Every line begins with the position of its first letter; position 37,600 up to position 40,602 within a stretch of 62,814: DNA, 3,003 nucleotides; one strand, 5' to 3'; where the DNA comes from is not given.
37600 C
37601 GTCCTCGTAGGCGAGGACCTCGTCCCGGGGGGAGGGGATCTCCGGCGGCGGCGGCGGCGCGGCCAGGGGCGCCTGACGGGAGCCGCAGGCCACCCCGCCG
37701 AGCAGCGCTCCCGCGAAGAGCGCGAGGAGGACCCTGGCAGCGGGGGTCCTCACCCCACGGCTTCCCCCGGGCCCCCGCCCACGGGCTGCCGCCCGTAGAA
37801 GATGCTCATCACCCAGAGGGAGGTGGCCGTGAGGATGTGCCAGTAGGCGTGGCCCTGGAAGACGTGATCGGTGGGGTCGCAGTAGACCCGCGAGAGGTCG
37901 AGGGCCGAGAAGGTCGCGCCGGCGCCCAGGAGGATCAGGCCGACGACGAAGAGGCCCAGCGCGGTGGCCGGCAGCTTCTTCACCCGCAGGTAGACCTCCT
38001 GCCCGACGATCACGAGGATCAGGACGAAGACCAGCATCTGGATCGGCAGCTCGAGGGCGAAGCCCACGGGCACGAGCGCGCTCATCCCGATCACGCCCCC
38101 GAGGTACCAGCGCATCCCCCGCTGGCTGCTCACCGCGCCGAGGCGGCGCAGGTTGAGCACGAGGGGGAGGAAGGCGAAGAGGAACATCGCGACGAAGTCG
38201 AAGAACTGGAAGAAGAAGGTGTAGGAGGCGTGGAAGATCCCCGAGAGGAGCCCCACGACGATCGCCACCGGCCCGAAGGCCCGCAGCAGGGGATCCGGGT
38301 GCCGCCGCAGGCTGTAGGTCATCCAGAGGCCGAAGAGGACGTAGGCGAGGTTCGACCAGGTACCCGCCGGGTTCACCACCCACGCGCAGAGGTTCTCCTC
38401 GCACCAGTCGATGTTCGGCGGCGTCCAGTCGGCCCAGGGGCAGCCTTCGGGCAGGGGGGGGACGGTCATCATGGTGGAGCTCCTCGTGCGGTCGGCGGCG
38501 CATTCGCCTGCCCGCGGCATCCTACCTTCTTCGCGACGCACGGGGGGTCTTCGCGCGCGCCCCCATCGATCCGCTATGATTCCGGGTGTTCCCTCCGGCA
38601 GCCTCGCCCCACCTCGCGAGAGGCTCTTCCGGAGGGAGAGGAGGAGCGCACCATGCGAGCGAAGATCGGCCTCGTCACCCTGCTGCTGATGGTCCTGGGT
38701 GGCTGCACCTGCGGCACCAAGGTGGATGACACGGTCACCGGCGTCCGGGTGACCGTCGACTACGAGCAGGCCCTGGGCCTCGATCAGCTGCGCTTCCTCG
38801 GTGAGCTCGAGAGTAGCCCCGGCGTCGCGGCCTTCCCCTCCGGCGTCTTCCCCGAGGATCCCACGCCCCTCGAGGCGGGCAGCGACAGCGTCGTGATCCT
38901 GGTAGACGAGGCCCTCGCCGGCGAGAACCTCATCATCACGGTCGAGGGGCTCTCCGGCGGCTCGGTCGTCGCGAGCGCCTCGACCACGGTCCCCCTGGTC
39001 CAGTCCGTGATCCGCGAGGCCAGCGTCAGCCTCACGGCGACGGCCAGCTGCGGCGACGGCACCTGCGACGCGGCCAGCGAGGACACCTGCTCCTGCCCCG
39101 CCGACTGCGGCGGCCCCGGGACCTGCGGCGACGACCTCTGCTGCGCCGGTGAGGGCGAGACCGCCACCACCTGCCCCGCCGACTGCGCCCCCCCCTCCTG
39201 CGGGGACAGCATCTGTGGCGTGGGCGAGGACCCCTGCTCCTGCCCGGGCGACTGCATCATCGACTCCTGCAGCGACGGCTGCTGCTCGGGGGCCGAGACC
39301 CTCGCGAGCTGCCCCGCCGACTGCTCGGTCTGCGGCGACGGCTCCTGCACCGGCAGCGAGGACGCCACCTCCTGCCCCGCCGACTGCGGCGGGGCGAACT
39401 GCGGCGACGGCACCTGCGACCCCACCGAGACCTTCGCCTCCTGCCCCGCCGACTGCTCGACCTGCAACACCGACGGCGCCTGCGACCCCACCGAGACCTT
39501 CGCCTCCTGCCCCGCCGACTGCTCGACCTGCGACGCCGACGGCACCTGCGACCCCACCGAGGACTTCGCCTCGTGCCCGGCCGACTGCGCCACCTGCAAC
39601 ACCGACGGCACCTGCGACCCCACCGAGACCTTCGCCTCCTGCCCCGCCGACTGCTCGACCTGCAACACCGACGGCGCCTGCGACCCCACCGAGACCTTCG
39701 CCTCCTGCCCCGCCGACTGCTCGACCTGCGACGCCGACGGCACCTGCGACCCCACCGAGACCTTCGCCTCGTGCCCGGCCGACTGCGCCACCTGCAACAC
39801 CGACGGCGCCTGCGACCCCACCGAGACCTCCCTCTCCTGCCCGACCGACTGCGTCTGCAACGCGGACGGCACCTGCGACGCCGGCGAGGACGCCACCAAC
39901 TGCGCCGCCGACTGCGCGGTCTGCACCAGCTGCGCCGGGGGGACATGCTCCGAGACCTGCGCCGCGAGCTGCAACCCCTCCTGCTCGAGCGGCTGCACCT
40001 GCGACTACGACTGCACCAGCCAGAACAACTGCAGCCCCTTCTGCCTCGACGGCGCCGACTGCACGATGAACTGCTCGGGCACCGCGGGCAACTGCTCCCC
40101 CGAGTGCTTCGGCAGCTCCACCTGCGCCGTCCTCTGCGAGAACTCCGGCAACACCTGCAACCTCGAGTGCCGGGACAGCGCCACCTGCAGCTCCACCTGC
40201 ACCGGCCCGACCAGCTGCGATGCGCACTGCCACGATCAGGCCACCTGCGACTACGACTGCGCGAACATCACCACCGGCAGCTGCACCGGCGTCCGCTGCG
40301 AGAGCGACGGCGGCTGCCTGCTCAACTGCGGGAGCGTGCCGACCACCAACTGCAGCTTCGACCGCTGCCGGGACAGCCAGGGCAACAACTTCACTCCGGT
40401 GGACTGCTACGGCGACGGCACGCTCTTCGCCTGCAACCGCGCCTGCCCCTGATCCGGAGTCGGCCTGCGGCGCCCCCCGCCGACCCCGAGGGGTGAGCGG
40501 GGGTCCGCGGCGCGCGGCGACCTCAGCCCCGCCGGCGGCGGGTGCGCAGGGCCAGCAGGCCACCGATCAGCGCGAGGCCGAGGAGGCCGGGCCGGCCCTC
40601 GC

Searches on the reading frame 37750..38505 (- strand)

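Call 41: search_protein_families(library=pfam, proteins=[window:37750-38505:-], max_evalue=0.001)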
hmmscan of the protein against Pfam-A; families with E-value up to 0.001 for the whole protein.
window:37750-38505:- (251 aa): 1 family
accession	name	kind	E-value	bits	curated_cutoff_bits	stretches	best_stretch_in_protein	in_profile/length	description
PF05875.18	Ceramidase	-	5.7e-20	72.2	32.5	1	31-236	6-229/259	Ceramidase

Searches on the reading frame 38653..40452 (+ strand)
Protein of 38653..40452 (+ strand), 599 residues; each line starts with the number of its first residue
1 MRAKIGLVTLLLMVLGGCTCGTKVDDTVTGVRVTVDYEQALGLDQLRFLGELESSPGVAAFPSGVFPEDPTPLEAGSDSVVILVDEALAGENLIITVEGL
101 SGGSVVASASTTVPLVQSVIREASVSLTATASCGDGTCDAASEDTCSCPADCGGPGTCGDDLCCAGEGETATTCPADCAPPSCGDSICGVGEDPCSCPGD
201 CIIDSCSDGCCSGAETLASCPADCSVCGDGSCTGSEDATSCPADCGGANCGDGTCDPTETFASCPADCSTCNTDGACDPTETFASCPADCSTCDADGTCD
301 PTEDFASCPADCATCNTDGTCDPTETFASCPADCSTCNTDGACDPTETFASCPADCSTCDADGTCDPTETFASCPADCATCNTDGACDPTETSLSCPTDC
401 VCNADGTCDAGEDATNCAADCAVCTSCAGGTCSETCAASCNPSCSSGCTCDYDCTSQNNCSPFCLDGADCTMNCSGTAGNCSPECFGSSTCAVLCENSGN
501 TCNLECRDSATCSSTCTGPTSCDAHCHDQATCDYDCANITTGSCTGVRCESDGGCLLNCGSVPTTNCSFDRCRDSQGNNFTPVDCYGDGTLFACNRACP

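Call 3: search_protein_families(library=pfam, proteins=[window:38653-40452:+], max_evalue=1)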
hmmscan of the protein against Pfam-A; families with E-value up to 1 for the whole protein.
window:38653-40452:+ (599 aa): 0 families

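Call 4: search_protein_families(library=ncbifam, proteins=[window:38653-40452:+], max_evalue=1)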
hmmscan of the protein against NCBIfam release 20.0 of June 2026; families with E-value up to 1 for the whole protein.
window:38653-40452:+ (599 aa): 0 families
